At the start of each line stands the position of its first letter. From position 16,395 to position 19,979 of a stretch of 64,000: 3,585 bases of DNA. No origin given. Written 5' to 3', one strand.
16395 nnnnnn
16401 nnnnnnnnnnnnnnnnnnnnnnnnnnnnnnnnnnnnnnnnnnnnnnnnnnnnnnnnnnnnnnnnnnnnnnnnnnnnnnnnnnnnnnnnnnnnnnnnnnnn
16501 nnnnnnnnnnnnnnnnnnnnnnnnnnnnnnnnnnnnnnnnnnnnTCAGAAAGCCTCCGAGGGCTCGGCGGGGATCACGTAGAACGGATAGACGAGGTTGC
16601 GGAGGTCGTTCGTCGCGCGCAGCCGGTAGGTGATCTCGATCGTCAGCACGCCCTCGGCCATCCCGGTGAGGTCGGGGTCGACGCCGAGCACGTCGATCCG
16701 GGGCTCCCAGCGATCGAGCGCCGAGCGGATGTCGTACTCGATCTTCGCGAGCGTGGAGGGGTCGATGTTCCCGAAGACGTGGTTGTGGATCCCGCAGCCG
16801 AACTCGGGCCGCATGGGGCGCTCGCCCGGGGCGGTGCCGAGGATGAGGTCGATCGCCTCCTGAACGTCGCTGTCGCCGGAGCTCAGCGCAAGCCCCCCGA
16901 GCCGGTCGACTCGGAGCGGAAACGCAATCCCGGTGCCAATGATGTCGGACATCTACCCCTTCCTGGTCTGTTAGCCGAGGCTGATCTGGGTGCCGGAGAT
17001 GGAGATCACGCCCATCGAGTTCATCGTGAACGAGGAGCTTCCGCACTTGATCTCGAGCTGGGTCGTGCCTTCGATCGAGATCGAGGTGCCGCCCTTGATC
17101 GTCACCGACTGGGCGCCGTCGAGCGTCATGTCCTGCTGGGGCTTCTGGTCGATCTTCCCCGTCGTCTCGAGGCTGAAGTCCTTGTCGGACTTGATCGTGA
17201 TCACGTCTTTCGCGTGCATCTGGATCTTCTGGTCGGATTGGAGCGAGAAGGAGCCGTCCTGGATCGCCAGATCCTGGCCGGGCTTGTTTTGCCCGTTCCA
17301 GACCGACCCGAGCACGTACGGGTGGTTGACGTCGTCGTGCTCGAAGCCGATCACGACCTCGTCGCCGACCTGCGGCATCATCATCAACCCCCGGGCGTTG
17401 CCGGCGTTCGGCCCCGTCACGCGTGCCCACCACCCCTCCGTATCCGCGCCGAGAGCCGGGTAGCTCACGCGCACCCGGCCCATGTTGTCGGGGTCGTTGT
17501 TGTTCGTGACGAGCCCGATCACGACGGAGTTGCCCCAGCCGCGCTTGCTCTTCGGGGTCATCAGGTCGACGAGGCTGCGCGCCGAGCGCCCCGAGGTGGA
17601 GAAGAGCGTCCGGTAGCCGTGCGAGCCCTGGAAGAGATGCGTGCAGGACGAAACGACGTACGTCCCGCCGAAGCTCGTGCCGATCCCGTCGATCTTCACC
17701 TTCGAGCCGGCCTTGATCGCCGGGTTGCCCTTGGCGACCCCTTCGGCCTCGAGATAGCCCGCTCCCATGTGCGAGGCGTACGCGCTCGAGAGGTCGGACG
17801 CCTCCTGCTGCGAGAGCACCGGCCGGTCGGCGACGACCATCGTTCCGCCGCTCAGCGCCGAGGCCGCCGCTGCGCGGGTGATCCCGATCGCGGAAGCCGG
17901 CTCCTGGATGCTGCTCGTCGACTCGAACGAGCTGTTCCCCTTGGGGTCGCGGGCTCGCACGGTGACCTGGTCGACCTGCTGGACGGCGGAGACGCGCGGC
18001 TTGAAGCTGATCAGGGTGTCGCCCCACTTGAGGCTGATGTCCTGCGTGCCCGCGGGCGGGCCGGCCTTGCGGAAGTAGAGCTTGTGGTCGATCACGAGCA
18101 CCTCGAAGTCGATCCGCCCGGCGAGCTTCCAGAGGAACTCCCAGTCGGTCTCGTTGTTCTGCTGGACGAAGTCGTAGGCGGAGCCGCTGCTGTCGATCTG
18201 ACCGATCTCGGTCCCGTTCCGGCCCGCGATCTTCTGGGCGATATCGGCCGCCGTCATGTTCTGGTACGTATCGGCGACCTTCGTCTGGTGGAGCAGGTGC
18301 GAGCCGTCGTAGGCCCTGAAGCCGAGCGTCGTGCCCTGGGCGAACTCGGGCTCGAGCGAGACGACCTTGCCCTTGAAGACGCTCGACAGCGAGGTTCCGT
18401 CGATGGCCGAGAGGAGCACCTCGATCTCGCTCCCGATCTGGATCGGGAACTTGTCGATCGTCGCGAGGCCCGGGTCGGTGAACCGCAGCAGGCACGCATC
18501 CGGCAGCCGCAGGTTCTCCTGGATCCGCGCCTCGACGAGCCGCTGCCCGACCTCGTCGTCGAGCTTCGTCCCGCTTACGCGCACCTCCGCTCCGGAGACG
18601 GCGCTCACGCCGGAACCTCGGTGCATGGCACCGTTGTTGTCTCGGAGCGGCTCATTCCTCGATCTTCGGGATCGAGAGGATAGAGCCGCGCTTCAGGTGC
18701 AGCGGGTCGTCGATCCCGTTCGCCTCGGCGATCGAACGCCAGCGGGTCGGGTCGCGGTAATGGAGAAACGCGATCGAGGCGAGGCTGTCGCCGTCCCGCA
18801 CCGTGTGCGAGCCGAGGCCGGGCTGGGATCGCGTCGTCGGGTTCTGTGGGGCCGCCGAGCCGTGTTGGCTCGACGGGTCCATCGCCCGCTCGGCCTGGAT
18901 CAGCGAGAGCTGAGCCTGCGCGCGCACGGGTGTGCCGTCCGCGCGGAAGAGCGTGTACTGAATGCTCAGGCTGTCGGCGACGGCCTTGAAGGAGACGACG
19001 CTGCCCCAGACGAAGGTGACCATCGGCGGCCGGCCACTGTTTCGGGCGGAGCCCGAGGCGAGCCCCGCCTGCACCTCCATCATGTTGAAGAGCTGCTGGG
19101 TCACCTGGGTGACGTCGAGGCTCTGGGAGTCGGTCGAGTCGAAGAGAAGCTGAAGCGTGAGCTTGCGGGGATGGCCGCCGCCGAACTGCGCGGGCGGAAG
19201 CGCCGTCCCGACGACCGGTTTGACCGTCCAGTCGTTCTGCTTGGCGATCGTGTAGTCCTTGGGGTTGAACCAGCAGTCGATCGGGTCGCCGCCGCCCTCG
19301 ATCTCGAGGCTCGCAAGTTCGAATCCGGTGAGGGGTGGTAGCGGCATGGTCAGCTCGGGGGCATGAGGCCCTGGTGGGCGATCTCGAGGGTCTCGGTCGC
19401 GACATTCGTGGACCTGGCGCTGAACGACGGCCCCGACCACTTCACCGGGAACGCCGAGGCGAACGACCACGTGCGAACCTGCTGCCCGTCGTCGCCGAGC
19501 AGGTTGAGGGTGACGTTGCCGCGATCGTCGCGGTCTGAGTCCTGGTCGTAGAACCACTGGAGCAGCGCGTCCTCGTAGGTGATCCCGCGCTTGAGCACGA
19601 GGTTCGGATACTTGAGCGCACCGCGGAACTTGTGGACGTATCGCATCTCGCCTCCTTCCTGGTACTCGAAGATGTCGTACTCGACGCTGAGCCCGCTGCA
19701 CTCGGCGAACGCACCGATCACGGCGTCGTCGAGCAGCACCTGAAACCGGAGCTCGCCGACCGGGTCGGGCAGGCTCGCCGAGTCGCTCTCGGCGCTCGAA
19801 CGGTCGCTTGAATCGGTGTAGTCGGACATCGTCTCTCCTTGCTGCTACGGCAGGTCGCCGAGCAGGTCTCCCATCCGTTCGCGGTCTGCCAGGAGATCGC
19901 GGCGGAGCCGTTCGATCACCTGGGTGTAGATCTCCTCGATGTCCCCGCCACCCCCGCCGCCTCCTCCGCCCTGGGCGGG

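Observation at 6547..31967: Complete phage-tail-like contractile injection system locus with P2-like order but no head, fibre or PAAR genes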

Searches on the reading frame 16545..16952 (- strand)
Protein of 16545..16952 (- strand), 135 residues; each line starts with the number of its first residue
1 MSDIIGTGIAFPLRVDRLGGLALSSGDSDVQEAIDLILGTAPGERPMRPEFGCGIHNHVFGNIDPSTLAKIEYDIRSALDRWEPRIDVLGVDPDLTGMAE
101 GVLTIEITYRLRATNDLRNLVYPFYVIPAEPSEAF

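Call 6: search_protein_families(library=pfam, proteins=[window:16545-16952:-], max_evalue=0.01)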
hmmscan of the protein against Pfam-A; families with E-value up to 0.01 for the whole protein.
window:16545-16952:- (135 aa): 1 family
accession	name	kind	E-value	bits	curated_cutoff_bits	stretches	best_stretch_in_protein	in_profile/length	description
PF04965.19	GPW_gp25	-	4.9e-26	90.8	27.2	1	25-115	2-95/96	Baseplate wedge protein gp25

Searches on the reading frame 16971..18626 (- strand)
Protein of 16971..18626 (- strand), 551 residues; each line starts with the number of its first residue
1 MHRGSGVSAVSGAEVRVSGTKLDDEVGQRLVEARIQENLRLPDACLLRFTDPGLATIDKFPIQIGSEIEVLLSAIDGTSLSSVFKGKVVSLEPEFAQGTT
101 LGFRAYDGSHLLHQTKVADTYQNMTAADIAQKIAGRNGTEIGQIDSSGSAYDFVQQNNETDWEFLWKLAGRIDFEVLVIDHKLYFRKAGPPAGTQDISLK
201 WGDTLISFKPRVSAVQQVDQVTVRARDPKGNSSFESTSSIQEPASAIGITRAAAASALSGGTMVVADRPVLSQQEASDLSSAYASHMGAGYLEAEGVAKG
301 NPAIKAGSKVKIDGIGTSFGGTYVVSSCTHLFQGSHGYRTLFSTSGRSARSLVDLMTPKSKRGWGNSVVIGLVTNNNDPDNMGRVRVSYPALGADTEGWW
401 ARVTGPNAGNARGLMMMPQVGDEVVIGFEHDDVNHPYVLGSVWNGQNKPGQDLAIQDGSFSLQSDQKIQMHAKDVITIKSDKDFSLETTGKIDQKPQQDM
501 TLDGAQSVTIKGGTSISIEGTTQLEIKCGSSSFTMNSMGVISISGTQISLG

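Call 5: search_protein_families(library=pfam, proteins=[window:16971-18626:-], max_evalue=0.01)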
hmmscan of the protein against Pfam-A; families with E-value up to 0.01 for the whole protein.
window:16971-18626:- (551 aa): 5 families
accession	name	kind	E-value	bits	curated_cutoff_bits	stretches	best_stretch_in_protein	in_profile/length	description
PF04717.18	Phage_base_V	-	1.1e-25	90.2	23.8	1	370-443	2-75/75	Type VI secretion system/phage-baseplate injector OB domain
PF24032.1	YQBQ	-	1.6e-10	41.4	27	1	59-163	24-119/294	YQBQ-like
PF05954.17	Phage_GPD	-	2e-07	30.9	30.1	1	110-172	73-138/305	Phage tail baseplate hub (GPD)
PF12059.13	DUF3540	-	6.3e-05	23.4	27.9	1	408-489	22-100/199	Protein of unknown function (DUF3540)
PF20093.5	DUF6484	-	0.0056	17.8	27.6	0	380-440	8-59/61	Domain of unknown function (DUF6484)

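Call 77: search_solved_structures(query=window:16971-18626:-, max_evalue=0.00001)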
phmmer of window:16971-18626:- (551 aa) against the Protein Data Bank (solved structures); distinct sequences matched with E-value up to 0.00001: 15.
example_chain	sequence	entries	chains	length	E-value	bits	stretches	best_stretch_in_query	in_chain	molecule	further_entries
9gtr_q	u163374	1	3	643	9.5e-55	189.2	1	11-546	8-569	Gp5/Type VI secretion system Vgr protein OB-fold domain-containing protein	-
7b5h_AJ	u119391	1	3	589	8.5e-25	90.4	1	151-452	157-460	All3320 protein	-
7aef_q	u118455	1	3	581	1.1e-24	90.1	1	65-539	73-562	Phosphoserine phosphatase SerB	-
9rce_F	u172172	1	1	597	2.8e-23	85.4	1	141-470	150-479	Type VI secretion system tip protein VgrG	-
6rbk_C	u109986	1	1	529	1.7e-14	56.4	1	271-528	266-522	Afp8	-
6j0m_A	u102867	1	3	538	5.6e-14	54.7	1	268-521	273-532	Pvc8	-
9qgm_8A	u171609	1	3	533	1.7e-13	53.1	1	271-520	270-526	Photorhabdus luminescens subsp. laumondii TTO1 complete genome segment 6/17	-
9jg8_G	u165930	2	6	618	3.3e-12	48.9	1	321-529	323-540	Type VI secretion system spike protein VgrG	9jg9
8gra_I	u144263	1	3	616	4e-11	45.3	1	371-451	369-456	Type VI secretion system spike protein VgrG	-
4mtk_A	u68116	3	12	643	5.5e-08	34.9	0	361-453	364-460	VgrG1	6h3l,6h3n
4uhv_A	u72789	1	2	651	5.7e-08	34.9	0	361-453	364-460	VGRG1, VALINE-GLYCINE REPEAT PROTEIN G1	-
28yn_A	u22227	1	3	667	6e-08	34.8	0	361-453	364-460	Type VI secretion system spike protein VgrG1a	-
9mlp_A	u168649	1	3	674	9.3e-08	34.2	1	362-461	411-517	Cytoplasmic protein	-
8qja_A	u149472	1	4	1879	8.5e-07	31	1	368-453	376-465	Putative type VI secretion system YD repeat-containing Rhs element Vgr protein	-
7q5p_A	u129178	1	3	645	1.9e-06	29.9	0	369-455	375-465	Type VI secretion protein VgrG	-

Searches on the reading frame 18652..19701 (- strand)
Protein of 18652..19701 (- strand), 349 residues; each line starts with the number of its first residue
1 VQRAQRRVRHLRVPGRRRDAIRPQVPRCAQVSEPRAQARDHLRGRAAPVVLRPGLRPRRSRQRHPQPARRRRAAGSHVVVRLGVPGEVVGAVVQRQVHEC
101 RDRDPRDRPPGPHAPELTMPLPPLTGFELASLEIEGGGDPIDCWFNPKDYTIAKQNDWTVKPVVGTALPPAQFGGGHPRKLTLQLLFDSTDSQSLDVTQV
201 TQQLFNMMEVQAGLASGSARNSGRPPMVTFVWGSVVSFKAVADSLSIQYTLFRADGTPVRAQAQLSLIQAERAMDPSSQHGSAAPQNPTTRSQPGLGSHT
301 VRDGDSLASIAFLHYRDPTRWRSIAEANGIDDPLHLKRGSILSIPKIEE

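Call 5: search_protein_families(library=pfam, proteins=[window:18652-19701:-], max_evalue=0.01)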
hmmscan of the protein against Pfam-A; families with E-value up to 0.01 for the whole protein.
window:18652-19701:- (349 aa): 2 families
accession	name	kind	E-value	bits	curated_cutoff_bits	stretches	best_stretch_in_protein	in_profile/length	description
PF19266.4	CIS_tube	-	3.5e-27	95.5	27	1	139-272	22-152/158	Contractile injection system tube protein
PF01476.26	LysM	-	3.3e-07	30.6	20.9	1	299-345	1-43/43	LysM domain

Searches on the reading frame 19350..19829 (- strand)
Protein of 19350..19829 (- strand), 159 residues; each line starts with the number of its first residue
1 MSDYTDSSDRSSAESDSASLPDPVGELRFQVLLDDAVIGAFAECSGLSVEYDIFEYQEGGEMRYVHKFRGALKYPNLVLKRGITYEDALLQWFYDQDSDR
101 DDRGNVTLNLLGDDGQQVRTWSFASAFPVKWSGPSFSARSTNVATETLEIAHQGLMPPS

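Call 5: search_protein_families(library=pfam, proteins=[window:19350-19829:-], max_evalue=0.01)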
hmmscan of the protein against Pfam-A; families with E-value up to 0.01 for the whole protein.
window:19350-19829:- (159 aa): 1 family
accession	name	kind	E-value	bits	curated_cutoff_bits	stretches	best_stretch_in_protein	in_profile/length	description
PF06841.18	Phage_T4_gp19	-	1.7e-37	128.7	28.2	1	27-155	3-133/134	T4-like virus tail tube protein gp19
